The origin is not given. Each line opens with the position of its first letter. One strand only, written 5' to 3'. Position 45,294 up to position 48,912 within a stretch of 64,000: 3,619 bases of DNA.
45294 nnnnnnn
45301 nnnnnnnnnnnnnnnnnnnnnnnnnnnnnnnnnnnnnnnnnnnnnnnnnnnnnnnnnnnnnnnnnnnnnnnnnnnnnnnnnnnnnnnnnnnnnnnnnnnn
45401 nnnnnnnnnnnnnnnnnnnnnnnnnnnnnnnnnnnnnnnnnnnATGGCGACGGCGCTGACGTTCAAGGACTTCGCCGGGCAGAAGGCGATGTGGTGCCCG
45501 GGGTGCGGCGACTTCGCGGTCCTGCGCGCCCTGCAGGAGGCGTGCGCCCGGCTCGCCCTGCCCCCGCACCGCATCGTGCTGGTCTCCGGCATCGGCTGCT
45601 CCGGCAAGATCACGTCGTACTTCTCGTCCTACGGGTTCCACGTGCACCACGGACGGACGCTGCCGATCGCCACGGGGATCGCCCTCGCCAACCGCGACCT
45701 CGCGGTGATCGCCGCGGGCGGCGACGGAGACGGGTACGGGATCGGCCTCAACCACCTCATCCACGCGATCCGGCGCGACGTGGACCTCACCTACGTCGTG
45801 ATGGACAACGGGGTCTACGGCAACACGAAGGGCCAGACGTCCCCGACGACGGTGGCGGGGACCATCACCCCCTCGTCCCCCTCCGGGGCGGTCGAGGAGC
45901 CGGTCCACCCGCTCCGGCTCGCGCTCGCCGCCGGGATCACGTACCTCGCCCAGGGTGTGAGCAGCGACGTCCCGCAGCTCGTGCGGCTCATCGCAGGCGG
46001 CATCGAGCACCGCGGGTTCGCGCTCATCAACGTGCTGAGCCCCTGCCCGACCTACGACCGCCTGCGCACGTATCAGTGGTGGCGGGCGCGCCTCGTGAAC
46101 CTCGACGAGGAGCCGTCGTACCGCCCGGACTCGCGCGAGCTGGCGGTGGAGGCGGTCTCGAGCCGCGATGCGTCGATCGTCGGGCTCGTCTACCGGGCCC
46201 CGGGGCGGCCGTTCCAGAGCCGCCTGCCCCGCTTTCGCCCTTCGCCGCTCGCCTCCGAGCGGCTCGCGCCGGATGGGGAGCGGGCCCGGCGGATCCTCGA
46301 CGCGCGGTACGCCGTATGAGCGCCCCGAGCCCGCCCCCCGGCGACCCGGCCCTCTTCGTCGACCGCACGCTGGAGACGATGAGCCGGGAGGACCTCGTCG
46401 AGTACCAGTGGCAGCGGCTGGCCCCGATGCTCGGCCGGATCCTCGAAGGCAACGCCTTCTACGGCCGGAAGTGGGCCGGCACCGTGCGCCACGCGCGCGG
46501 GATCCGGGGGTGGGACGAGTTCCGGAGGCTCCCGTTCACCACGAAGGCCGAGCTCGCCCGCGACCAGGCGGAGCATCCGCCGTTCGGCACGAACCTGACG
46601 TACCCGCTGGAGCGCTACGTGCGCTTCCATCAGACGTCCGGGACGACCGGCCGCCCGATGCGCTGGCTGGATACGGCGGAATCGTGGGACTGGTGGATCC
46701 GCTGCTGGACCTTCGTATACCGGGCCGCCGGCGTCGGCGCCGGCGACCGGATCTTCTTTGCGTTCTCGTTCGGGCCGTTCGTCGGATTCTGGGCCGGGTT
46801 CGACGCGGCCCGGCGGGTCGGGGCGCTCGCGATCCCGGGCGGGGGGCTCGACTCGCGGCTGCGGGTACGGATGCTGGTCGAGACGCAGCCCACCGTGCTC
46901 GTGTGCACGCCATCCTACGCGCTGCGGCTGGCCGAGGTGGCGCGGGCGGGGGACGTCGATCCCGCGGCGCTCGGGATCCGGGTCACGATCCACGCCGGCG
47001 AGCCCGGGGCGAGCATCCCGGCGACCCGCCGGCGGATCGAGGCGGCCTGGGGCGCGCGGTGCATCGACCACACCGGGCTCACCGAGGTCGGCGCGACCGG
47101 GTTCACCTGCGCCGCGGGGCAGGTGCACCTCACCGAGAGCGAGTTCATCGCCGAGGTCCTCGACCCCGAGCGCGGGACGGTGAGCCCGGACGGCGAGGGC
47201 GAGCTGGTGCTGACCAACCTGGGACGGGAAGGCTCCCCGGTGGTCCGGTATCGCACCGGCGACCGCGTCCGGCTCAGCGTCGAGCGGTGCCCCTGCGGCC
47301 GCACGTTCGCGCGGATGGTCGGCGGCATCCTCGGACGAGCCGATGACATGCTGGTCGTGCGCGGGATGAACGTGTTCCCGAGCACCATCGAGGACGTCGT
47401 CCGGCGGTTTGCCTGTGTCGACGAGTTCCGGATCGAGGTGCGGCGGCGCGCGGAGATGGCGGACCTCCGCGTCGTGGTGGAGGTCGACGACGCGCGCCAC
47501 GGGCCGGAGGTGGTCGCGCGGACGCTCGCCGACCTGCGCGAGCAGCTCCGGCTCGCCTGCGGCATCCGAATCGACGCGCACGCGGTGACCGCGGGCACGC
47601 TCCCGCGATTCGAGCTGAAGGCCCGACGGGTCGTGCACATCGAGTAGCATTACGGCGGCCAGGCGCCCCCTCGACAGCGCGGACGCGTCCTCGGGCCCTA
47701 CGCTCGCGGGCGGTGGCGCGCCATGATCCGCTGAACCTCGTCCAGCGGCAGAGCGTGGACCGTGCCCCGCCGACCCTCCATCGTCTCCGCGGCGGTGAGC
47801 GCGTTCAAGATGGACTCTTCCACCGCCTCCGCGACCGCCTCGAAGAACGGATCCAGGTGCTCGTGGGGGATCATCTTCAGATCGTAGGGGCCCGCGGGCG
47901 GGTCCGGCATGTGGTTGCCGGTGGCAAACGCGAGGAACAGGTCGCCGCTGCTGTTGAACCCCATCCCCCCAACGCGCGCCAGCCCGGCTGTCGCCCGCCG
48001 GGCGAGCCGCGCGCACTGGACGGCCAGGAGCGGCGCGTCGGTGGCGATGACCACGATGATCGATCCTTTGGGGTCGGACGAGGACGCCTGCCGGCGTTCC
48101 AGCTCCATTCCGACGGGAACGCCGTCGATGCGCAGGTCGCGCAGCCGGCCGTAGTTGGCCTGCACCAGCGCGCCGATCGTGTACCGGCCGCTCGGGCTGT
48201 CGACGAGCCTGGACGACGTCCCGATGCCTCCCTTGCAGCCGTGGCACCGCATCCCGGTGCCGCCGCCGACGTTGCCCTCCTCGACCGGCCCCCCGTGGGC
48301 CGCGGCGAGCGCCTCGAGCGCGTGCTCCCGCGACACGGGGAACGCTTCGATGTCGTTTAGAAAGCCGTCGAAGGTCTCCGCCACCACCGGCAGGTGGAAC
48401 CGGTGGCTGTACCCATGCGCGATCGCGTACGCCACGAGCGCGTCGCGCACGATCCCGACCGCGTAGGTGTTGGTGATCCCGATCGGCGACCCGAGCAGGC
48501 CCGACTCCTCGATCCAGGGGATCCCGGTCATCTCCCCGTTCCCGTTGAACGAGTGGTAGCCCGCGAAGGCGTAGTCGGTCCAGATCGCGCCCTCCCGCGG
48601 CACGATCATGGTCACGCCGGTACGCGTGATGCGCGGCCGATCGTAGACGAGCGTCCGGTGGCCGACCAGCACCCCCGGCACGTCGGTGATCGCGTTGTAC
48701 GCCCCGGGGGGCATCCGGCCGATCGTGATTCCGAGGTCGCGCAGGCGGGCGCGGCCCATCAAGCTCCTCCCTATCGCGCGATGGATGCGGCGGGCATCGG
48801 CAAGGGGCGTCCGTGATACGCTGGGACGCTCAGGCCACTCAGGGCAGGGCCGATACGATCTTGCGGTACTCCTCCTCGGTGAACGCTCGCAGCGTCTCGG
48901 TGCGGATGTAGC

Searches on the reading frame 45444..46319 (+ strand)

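Call 10: search_protein_families(library=pfam, proteins=[window:45444-46319:+], max_evalue=0.001)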
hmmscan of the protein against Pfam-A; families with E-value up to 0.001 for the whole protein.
window:45444-46319:+ (291 aa): 2 families
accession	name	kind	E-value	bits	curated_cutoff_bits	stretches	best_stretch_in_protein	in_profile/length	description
PF02775.26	TPP_enzyme_C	-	1.2e-28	100.2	21.9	1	50-197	2-151/151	Thiamine pyrophosphate enzyme, C-terminal TPP binding domain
PF12367.13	PFO_beta_C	-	3.9e-11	43.3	24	1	201-264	1-64/66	Pyruvate ferredoxin oxidoreductase beta subunit C terminal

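Call 35: search_protein_families(library=ncbifam, proteins=[window:45444-46319:+])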
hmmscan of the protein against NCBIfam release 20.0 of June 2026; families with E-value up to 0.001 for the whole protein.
window:45444-46319:+ (291 aa): 20 families
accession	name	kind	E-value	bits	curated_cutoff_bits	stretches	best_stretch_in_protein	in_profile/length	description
NF008820.0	PRK11866.1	equivalog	2.9e-89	299.3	402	1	12-256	11-255/287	2-oxoacid ferredoxin oxidoreductase subunit beta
TIGR02177.1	PorB_KorB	subfamily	9.2e-86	287.9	261.9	1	16-236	2-221/286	2-oxoacid:acceptor oxidoreductase, beta subunit, pyruvate/2-ketoisovalerate family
NF041171.1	Oxoac_fdxbeta_Archa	equivalog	2.2e-75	253.7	423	1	16-232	4-220/296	2-oxoacid:ferredoxin oxidoreductase subunit beta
NF008821.0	PRK11869.1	equivalog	7.4e-72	241.6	438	1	14-267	13-263/286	2-oxoacid ferredoxin oxidoreductase subunit beta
NF007207.0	PRK09628.1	equivalog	5e-51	173.9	364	1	15-201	16-202/277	2-oxoglutarate ferredoxin oxidoreductase subunit beta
NF008819.1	PRK11865.1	equivalog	4.3e-20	72.2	405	1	17-203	20-214/300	pyruvate synthase subunit PorB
NF008818.0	PRK11864.1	subfamily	9e-16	57.9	405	1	15-206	20-213/300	3-methyl-2-oxobutanoate dehydrogenase subunit beta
TIGR03336.1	IOR_alpha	equivalog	3.8e-11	42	650.9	1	14-212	355-542/595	indolepyruvate ferredoxin oxidoreductase subunit alpha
NF045792.1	OxalOxredbeta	equivalog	2.1e-10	40.1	590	1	87-203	103-227/311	oxalate oxidoreductase subunit beta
NF045766.1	PhenlGlyoxDHPadI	equivalog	3e-10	39.4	700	1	35-208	179-361/443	NADH-dependent phenylglyoxylate dehydrogenase subunit beta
TIGR02176.1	pyruv_ox_red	equivalog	1.7e-08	32.8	911.35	1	89-201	957-1070/1167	pyruvate:ferredoxin (flavodoxin) oxidoreductase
NF004813.0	PRK06163.1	equivalog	7.4e-08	32.3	240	1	70-138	60-128/202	hypothetical protein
NF006122.0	PRK08266.1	subfamily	3.2e-07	29.2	571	1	62-130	397-464/543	hypothetical protein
TIGR03846.1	sulfopy_beta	equivalog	1e-06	28.8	221.5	1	70-136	45-111/182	sulfopyruvate decarboxylase subunit beta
NF006203.0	PRK08327.1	equivalog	1e-05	24.3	456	1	57-133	423-499/571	thiamine pyrophosphate-requiring protein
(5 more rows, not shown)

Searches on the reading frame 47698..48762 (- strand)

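Call 11: search_protein_families(library=pfam, proteins=[window:47698-48762:-], max_evalue=0.001)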
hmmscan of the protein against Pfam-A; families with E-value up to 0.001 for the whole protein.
window:47698-48762:- (354 aa): 1 family
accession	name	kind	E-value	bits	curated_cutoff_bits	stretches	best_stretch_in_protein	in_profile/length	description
PF03576.19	Peptidase_S58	-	2.5e-116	388.9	23.9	1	23-334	1-305/307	Peptidase family S58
